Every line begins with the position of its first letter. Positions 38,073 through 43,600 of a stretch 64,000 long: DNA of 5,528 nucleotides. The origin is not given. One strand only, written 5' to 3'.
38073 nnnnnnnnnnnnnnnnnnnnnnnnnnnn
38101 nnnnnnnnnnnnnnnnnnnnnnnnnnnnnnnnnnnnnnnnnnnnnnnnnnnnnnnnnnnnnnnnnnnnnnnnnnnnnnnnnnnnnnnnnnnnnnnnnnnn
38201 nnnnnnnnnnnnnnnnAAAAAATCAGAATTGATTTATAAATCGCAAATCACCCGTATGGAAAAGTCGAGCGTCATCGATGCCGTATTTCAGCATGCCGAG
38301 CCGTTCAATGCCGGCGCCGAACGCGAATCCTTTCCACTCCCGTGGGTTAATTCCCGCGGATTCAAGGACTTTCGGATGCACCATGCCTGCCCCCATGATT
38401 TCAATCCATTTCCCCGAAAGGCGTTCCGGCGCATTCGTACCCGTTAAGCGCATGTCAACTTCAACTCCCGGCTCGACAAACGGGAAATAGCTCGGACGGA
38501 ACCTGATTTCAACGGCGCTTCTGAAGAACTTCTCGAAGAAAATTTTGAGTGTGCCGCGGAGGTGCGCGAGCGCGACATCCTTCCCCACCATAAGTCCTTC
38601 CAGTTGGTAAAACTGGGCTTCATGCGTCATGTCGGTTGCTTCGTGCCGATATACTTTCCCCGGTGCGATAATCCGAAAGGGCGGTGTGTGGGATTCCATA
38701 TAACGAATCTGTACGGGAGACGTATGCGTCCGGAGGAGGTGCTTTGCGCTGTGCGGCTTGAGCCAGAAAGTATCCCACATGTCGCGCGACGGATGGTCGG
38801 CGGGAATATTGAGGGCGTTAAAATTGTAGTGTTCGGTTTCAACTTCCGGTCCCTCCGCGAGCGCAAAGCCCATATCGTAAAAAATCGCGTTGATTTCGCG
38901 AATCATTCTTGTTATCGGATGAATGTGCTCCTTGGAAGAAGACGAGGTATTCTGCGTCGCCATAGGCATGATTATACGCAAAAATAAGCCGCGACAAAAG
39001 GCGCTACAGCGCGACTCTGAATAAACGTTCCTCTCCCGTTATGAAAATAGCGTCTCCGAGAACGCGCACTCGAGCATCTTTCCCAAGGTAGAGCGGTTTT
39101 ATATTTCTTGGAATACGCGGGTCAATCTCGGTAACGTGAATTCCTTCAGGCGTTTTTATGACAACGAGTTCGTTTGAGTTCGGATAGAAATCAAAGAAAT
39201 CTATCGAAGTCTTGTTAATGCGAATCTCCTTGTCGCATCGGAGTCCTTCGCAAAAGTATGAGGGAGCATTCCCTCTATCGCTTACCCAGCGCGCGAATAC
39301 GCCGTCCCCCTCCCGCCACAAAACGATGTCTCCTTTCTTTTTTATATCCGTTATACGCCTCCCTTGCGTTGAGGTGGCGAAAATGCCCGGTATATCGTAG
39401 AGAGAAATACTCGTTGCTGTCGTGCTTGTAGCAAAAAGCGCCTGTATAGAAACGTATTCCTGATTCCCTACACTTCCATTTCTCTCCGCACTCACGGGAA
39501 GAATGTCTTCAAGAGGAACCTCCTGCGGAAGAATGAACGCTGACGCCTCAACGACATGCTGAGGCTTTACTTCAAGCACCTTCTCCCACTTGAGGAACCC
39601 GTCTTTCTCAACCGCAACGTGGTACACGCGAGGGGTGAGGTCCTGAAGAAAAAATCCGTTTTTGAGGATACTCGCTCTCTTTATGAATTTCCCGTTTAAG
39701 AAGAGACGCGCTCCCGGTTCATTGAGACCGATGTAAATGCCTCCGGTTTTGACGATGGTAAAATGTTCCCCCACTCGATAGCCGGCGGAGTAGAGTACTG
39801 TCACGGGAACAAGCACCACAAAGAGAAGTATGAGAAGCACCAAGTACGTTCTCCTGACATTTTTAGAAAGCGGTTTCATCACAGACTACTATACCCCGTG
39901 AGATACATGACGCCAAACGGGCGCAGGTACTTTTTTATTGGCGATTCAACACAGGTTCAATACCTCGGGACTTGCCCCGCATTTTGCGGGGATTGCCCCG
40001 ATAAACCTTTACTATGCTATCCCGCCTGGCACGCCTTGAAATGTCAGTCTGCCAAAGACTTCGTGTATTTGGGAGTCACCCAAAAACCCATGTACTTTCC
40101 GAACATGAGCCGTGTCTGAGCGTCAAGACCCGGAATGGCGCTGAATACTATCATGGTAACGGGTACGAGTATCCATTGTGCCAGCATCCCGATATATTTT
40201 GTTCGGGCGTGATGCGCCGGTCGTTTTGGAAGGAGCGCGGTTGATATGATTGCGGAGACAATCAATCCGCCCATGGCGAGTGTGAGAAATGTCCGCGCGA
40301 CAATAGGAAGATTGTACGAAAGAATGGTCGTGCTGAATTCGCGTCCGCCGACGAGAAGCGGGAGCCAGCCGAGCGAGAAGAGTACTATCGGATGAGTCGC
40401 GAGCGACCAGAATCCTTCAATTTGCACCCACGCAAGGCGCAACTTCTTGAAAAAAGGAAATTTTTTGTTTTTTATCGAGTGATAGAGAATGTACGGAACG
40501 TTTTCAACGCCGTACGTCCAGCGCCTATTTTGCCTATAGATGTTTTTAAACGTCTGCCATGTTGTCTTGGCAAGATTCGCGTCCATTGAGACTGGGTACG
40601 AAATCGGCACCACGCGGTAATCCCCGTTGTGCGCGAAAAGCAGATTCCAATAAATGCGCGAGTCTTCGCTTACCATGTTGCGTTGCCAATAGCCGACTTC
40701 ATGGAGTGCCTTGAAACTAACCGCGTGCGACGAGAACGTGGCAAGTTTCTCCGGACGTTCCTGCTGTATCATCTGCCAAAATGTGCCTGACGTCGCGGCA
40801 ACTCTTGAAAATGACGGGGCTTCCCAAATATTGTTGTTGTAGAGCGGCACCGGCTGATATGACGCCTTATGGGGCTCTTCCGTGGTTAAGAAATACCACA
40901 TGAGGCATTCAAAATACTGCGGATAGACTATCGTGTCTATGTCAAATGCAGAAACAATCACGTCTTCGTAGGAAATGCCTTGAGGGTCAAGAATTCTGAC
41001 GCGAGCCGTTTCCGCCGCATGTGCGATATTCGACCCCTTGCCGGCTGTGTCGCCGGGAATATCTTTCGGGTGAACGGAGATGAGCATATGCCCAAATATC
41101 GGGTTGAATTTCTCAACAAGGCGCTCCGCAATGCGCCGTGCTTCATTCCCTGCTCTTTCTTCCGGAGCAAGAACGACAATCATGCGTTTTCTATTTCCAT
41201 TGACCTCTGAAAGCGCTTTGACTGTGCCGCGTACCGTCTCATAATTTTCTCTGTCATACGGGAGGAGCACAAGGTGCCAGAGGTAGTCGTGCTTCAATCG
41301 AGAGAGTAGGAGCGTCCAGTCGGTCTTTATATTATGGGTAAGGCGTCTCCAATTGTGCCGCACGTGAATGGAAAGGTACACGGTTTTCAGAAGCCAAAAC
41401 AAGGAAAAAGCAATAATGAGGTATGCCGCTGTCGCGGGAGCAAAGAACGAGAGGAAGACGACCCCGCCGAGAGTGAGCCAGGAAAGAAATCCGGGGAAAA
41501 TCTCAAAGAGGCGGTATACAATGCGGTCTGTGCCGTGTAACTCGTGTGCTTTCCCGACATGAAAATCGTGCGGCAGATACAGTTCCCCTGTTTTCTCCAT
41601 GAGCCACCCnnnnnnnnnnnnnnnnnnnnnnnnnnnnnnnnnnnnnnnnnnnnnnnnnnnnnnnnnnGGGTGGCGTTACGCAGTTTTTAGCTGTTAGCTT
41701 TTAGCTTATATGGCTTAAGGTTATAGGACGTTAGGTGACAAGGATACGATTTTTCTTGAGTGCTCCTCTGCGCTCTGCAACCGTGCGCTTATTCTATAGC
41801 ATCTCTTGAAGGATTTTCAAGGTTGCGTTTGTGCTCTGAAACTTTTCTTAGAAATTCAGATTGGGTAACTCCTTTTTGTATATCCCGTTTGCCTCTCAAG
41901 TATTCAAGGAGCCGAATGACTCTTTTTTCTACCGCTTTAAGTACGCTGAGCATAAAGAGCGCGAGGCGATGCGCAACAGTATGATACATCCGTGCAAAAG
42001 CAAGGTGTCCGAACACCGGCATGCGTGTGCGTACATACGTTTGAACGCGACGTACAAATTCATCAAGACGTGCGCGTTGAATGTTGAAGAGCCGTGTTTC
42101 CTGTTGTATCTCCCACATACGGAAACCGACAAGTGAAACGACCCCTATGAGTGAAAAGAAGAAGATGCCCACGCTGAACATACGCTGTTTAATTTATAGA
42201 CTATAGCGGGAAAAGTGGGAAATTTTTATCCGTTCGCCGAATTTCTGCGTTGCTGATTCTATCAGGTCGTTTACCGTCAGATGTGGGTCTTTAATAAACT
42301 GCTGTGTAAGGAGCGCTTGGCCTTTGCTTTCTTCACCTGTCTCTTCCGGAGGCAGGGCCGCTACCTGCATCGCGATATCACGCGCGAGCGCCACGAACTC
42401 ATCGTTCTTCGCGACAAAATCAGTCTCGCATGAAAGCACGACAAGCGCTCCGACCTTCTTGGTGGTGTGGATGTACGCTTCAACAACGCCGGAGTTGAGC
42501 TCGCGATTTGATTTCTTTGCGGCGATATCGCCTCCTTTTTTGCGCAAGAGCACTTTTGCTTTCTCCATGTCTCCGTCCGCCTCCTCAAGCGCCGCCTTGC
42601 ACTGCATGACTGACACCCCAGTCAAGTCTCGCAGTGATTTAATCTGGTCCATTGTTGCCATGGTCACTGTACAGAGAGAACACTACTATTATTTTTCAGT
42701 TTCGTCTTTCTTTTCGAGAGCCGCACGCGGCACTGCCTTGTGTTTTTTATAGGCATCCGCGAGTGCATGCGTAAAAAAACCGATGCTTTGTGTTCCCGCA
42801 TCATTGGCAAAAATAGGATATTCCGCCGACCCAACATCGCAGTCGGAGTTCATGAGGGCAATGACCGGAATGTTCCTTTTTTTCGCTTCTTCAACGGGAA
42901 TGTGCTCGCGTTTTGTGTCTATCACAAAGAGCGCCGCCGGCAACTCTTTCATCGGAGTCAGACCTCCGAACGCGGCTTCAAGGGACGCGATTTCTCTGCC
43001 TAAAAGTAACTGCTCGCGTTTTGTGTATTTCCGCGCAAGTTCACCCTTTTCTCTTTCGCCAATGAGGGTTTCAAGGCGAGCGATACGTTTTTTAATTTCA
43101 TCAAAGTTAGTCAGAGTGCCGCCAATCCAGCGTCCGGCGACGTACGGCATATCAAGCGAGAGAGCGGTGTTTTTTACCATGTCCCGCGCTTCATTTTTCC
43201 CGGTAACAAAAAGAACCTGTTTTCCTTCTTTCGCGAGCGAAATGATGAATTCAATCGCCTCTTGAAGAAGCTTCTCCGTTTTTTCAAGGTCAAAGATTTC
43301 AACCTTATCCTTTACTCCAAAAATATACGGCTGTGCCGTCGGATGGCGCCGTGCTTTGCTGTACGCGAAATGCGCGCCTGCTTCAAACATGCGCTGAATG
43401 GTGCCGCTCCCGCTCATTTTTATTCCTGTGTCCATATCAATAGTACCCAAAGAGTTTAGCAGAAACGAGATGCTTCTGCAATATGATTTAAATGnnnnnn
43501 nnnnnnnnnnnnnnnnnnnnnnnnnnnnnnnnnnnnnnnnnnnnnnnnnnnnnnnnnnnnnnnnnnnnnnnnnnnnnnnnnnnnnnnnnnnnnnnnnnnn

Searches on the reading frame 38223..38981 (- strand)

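Call 52: search_protein_families(library=pfam, proteins=[window:38223-38981:-], max_evalue=0.00001)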
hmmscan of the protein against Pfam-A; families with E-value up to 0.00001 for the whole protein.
window:38223-38981:- (252 aa): 1 family
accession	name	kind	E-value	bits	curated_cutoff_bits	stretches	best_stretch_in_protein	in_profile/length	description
PF01409.25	tRNA-synt_2d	-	2.6e-94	315.7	19.8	1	13-252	9-246/246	tRNA synthetases class II core domain (F)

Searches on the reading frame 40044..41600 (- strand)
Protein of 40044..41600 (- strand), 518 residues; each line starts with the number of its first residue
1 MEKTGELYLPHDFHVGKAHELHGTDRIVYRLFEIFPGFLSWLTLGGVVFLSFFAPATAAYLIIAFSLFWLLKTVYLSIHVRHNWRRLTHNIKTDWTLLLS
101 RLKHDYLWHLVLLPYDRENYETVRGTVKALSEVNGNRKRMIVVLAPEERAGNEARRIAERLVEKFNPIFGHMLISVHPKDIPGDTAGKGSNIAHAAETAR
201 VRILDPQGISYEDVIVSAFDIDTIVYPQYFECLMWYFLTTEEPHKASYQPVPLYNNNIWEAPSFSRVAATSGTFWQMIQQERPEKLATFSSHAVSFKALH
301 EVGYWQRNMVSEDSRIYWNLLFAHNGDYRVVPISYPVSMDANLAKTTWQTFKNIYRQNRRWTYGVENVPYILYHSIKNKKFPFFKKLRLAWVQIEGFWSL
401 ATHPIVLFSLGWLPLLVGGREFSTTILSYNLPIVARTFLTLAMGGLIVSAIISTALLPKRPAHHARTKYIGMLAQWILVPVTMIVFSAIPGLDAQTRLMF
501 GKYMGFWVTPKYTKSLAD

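Call 52: search_protein_families(library=pfam, proteins=[window:40044-41600:-], max_evalue=0.00001)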
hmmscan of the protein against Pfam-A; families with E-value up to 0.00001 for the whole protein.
window:40044-41600:- (518 aa): 1 family
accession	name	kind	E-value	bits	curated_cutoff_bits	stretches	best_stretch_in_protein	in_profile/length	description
PF13632.12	Glyco_trans_2_3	-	3e-12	47.2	27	1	220-429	6-190/198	Glycosyl transferase family group 2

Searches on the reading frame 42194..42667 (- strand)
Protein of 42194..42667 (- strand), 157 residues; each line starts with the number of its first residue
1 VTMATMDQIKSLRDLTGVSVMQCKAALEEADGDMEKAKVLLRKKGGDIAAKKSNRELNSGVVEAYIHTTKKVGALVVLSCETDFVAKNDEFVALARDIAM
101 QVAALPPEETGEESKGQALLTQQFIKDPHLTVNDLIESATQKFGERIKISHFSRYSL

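Call 53: search_protein_families(library=pfam, proteins=[window:42194-42667:-], max_evalue=0.00001)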
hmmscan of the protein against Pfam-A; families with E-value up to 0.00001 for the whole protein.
window:42194-42667:- (157 aa): 2 families
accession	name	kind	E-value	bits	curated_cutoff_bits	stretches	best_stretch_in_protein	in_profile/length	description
PF00889.24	EF_TS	-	4.2e-15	56.3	27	1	78-155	6-75/204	Elongation factor TS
PF25025.1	EF-Ts_N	-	9e-06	26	33.2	0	6-43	14-52/60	Elongation factor Ts, mitochondrial, N-terminal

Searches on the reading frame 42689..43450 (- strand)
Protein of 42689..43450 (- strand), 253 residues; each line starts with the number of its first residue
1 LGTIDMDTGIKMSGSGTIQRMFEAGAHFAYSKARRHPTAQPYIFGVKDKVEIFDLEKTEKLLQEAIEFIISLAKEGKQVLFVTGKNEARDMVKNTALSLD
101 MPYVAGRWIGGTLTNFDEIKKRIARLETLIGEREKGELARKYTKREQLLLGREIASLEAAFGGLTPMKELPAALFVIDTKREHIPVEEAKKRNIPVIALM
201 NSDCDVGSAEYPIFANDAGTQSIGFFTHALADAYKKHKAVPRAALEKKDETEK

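Call 53: search_protein_families(library=pfam, proteins=[window:42689-43450:-], max_evalue=0.00001)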
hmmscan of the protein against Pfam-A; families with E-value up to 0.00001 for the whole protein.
window:42689-43450:- (253 aa): 1 family
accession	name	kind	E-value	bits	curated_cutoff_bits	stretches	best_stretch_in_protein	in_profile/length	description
PF00318.25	Ribosomal_S2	-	2.3e-64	217.1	26.1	1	21-235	1-214/216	Ribosomal protein S2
